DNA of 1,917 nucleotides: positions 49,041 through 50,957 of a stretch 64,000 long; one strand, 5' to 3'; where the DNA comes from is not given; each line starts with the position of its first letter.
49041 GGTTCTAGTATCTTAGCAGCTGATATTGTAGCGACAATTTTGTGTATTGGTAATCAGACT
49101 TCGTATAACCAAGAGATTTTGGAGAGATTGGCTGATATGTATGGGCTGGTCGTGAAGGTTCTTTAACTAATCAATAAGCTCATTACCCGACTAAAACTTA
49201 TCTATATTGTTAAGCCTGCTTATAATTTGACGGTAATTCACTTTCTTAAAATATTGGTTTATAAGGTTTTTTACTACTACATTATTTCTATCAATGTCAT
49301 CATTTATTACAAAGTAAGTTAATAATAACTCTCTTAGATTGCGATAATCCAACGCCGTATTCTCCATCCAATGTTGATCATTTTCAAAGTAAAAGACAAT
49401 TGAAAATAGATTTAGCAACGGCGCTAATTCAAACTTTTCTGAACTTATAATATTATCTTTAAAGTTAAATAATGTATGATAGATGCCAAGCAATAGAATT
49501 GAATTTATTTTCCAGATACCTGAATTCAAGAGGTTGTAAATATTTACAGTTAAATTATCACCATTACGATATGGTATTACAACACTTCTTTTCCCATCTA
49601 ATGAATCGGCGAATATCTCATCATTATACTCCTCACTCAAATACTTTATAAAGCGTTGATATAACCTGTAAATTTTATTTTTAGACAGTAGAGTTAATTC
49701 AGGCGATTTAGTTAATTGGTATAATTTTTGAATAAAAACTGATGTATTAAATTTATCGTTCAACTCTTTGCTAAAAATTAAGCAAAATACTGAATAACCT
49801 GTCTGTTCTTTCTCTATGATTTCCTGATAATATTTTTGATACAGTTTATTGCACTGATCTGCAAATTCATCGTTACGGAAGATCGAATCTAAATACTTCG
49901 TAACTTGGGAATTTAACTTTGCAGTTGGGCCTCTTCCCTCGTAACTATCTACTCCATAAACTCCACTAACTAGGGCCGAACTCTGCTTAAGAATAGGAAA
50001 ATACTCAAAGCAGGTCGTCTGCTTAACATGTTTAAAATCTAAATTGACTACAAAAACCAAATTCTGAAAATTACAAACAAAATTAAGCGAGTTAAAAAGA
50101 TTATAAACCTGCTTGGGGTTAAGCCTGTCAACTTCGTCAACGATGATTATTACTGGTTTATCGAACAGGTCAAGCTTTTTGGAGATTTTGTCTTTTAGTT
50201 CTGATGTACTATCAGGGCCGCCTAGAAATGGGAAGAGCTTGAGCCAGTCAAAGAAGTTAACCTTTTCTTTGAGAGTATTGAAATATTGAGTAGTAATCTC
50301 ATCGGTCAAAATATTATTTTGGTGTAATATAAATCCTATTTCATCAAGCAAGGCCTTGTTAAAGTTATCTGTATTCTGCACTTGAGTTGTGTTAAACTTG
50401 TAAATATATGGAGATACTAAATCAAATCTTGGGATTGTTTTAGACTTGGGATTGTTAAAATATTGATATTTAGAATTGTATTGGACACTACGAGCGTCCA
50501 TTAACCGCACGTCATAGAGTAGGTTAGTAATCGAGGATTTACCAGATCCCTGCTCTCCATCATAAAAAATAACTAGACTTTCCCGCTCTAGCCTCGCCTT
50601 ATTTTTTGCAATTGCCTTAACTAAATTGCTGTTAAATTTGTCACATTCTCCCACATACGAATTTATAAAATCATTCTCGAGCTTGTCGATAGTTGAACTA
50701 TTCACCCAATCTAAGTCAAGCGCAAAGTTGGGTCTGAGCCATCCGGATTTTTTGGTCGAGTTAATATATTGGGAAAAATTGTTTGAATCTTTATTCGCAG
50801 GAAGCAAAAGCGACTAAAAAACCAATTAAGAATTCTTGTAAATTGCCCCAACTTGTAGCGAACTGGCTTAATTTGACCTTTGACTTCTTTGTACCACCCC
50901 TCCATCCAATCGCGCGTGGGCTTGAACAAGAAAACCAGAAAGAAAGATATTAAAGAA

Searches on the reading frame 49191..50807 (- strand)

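Call 84: search_protein_families(library=pfam, proteins=[window:49191-50807:-], max_evalue=0.001)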
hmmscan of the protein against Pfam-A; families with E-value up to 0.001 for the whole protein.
window:49191-50807:- (538 aa): 2 families
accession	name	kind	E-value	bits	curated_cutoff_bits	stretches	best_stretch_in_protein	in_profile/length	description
PF07693.20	KAP_NTPase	-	2.8e-14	53.5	20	1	55-264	1-198/293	KAP family P-loop domain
PF13401.12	AAA_22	-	0.00059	20.6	27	0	80-248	8-117/130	AAA domain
